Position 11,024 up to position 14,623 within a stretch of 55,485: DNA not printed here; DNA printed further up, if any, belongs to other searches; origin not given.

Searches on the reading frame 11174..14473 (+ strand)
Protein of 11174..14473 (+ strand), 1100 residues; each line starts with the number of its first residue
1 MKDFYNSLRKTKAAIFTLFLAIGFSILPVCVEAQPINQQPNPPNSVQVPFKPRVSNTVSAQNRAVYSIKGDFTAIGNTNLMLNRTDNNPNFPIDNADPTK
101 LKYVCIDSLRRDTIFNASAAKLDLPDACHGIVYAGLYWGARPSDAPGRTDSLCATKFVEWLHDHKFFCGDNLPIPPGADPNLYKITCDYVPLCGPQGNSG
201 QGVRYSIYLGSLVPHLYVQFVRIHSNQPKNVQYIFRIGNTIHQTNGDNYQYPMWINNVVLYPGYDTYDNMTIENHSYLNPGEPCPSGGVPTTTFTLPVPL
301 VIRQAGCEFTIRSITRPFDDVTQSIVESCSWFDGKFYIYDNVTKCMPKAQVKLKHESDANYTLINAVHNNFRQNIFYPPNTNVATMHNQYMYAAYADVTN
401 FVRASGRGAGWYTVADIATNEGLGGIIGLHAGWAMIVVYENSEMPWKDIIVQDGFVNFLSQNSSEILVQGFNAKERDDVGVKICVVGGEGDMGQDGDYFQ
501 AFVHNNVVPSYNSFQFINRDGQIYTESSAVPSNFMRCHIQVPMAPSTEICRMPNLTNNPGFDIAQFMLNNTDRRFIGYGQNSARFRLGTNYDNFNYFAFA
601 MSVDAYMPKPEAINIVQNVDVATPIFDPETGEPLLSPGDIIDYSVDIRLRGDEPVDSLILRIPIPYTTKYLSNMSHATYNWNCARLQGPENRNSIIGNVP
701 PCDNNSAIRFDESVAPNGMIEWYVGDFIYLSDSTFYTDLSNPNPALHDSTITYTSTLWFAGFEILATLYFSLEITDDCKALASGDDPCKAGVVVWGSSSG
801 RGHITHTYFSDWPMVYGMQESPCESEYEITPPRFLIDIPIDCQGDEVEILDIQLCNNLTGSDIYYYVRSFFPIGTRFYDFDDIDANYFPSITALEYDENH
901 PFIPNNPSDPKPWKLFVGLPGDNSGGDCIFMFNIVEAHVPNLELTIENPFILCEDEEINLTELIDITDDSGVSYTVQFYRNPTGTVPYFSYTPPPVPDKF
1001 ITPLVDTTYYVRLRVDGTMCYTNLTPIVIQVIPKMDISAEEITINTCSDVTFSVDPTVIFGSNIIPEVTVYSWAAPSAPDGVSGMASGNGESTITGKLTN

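Call 52: search_solved_structures(query=window:11174-14473:+, max_evalue=1)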
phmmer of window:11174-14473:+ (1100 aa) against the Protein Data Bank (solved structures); distinct sequences matched with E-value up to 1: 1.
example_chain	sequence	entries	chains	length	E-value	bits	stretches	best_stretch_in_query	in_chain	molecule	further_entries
9v0q_A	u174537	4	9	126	0.11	13.3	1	431-494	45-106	CNR2056 Heavy Chain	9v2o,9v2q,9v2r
